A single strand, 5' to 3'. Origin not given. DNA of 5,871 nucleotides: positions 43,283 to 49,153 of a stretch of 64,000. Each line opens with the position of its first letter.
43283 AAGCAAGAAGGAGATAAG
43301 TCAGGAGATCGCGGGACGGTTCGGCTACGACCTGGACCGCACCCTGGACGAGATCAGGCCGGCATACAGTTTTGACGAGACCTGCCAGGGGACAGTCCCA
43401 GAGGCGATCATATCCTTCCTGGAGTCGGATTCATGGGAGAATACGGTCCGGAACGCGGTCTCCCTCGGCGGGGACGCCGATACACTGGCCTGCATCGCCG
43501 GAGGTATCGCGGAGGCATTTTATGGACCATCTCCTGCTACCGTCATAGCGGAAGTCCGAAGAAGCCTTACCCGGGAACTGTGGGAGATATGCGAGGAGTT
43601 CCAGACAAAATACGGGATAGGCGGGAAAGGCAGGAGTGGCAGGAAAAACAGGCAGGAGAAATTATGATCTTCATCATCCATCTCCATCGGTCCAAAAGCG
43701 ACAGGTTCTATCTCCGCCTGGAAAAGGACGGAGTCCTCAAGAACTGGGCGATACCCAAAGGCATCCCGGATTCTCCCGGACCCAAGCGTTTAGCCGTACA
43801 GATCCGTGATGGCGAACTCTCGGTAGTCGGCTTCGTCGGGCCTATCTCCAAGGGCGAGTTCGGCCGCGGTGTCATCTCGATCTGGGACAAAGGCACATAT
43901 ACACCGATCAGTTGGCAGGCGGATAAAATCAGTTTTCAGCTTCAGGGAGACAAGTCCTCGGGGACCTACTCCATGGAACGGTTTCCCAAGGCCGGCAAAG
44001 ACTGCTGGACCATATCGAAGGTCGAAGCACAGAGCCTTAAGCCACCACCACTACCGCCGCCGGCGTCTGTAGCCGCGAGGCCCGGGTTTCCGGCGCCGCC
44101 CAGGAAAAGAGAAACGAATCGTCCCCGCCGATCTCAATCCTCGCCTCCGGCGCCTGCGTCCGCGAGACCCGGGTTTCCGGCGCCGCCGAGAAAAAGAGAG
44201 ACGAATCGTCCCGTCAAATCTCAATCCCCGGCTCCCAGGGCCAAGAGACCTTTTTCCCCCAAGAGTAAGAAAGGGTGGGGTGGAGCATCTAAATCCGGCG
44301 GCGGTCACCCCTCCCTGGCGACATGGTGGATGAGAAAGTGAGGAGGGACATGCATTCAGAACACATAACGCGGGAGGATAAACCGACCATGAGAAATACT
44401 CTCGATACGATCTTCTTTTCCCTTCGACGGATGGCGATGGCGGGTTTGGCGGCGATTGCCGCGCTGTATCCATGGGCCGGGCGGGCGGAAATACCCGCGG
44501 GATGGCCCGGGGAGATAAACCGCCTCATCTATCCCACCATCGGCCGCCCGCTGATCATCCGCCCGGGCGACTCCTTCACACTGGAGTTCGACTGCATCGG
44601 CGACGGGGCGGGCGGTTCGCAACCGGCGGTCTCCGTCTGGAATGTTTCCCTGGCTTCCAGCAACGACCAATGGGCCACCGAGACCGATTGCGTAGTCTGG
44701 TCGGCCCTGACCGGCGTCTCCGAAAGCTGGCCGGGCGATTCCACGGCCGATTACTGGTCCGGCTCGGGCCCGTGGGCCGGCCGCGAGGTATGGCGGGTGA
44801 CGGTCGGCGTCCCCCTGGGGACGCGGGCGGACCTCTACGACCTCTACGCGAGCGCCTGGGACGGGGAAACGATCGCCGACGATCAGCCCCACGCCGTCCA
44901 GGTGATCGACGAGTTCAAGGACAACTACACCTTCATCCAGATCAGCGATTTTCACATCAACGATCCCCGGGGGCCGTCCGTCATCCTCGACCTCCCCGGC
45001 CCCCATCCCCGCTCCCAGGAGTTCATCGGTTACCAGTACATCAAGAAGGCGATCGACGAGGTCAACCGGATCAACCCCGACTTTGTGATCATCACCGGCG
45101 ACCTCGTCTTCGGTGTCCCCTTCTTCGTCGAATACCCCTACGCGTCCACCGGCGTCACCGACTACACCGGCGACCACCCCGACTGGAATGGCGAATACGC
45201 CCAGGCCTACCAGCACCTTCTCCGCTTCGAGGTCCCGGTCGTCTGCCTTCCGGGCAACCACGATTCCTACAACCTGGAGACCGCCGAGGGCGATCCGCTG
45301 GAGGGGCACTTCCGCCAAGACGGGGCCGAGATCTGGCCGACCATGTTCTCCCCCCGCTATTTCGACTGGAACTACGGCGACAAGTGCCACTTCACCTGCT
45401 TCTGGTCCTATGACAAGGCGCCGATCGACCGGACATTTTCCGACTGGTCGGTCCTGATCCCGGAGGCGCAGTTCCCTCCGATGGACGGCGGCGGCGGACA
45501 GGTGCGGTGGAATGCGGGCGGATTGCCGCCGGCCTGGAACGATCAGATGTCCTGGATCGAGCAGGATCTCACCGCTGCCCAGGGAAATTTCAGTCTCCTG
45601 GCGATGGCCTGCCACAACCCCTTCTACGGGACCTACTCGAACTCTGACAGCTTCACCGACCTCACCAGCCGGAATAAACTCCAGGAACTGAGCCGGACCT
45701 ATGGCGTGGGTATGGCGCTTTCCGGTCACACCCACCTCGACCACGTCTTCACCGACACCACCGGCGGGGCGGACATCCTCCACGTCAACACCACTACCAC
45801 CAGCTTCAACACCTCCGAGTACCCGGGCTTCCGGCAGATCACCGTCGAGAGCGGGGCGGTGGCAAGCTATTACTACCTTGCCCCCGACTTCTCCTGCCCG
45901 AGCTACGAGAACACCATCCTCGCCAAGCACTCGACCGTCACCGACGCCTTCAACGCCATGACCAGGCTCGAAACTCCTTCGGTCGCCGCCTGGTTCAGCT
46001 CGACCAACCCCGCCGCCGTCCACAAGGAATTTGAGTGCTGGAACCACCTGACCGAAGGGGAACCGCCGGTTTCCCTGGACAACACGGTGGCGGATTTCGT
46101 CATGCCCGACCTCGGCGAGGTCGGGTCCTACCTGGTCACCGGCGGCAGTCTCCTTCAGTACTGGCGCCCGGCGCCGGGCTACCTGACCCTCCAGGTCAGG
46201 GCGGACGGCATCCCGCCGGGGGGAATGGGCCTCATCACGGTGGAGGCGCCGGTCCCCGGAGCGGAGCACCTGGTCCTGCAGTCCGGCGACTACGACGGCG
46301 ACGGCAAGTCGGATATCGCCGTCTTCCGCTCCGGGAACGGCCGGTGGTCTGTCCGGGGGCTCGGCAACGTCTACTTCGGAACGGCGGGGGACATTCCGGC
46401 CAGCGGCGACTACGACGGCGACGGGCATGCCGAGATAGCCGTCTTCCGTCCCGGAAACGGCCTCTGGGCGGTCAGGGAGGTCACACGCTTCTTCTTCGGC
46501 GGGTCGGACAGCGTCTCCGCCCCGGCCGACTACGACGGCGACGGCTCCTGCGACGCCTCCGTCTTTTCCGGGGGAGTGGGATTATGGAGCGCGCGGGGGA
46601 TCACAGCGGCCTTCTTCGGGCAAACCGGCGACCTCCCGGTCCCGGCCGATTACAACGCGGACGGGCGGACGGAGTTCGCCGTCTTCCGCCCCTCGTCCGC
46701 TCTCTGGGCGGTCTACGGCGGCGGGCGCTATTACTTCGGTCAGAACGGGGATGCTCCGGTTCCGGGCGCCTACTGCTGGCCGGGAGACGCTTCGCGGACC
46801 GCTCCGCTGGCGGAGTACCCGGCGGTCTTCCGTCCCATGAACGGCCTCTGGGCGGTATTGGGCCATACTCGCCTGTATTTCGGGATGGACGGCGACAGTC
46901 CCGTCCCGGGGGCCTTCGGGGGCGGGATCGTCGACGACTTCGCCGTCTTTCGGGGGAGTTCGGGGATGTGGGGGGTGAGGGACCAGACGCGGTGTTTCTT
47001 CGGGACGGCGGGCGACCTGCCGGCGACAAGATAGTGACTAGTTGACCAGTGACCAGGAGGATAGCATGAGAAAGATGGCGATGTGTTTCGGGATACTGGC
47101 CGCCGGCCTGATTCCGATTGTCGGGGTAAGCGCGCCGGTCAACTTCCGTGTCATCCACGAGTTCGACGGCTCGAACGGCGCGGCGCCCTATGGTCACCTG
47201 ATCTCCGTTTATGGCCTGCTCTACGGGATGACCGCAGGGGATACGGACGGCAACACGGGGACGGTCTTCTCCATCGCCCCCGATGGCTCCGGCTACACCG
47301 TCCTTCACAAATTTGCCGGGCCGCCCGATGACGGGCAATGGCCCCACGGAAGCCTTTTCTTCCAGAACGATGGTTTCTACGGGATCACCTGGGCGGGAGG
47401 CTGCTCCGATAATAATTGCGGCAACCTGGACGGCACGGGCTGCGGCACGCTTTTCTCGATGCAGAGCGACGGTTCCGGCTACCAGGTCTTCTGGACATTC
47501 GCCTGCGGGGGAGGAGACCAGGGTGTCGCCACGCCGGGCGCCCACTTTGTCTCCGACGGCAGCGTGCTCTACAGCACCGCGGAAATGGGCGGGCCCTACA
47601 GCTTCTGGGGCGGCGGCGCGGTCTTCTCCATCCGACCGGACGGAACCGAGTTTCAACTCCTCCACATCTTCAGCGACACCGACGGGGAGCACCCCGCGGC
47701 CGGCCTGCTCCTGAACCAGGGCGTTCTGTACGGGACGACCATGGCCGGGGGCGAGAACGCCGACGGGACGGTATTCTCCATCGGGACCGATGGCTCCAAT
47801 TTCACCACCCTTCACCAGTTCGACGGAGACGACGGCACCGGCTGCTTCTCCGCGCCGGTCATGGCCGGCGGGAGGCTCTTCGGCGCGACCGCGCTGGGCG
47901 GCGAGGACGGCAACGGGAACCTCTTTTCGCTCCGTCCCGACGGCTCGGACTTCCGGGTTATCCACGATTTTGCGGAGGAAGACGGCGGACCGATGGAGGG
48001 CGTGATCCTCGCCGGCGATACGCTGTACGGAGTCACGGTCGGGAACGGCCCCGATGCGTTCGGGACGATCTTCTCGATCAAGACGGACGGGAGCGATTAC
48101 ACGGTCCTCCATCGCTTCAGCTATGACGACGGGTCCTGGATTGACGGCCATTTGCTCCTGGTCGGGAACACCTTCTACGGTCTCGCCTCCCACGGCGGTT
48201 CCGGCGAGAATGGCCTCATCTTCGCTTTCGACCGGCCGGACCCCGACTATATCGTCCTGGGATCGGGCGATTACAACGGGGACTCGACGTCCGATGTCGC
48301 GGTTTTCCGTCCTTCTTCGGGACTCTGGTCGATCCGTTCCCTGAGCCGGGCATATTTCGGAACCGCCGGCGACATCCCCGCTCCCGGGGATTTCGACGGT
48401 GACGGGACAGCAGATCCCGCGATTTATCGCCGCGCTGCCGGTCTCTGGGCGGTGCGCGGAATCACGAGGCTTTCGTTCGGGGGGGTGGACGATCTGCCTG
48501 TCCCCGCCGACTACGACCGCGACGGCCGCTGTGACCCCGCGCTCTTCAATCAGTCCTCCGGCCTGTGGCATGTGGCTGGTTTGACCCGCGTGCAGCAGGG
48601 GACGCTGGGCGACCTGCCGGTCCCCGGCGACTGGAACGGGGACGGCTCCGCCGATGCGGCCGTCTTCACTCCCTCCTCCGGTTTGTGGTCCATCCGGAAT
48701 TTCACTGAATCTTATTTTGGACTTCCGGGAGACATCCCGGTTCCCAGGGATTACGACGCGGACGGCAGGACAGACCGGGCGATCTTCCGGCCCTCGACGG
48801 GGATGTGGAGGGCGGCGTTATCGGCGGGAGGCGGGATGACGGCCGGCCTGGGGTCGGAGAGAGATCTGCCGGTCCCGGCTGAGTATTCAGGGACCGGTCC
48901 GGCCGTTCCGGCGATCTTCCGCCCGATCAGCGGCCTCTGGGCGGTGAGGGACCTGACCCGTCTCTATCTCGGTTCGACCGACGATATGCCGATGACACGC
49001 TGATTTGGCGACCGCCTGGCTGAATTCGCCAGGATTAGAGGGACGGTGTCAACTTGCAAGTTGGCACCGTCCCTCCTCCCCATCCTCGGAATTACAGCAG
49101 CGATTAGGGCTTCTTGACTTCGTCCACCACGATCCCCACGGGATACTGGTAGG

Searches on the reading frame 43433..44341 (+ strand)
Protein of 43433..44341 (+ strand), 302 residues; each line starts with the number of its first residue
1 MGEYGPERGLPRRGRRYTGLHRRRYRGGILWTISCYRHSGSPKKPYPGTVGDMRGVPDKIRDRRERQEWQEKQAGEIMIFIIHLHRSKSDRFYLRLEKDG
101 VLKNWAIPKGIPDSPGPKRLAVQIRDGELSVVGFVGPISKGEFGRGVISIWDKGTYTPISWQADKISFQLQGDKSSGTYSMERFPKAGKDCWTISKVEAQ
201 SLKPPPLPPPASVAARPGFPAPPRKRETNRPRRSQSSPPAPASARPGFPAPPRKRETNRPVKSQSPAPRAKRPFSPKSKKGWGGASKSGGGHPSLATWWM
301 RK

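Call 58: search_protein_families(library=pfam, max_evalue=0.001, proteins=[window:43433-44341:+])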
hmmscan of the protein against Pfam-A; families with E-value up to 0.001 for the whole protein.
window:43433-44341:+ (302 aa): 1 family
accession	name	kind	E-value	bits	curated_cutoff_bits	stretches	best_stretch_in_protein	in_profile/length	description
PF13298.12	LigD_N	-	1.1e-23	83.8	31.1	1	83-182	1-106/107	DNA Ligase D 3'-phosphoesterase domain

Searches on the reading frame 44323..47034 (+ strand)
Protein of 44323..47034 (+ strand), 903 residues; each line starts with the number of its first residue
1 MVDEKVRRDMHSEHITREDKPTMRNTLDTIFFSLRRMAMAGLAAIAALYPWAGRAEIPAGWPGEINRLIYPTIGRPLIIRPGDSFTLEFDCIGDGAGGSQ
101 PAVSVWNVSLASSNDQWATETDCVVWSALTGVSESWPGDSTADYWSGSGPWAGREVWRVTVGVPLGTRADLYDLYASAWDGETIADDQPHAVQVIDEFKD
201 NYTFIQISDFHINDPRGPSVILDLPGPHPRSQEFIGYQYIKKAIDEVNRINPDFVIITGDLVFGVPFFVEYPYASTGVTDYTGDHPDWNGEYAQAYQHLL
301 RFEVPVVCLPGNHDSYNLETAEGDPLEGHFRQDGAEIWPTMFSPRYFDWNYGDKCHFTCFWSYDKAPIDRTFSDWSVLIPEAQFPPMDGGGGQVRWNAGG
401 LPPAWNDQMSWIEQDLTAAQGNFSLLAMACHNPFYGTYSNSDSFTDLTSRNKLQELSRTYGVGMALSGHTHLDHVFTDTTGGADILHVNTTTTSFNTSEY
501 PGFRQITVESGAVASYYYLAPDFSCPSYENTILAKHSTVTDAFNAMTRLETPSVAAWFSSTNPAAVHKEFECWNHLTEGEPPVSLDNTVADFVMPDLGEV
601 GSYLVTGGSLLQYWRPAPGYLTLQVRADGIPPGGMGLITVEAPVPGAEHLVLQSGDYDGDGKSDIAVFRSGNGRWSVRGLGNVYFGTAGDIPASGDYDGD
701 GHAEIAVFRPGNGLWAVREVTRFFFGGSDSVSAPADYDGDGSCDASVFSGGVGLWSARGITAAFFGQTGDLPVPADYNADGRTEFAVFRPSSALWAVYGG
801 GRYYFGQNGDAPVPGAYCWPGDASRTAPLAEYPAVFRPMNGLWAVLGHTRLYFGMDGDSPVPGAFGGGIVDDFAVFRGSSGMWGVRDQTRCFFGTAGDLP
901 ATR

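Call 59: search_protein_families(library=pfam, max_evalue=0.001, proteins=[window:44323-47034:+])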
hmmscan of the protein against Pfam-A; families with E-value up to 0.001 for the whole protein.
window:44323-47034:+ (903 aa): 3 families
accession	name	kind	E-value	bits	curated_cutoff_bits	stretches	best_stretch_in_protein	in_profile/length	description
PF00149.33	Metallophos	-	1.5e-15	58.6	21.5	1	203-471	2-189/191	Calcineurin-like phosphoesterase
PF01839.29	FG-GAP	-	4.1e-11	43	22.1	2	689-712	2-25/37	FG-GAP repeat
PF13517.12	FG-GAP_3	-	1.7e-07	32.1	26.9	1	656-707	1-61/61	FG-GAP-like repeat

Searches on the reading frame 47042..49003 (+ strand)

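Call 59: search_protein_families(library=pfam, max_evalue=0.001, proteins=[window:47042-49003:+])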
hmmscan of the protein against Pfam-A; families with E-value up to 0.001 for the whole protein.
window:47042-49003:+ (653 aa): 1 family
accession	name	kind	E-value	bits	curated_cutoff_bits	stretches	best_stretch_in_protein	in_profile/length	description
PF01839.29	FG-GAP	-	4.8e-05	23.6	22.1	0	406-427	5-26/37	FG-GAP repeat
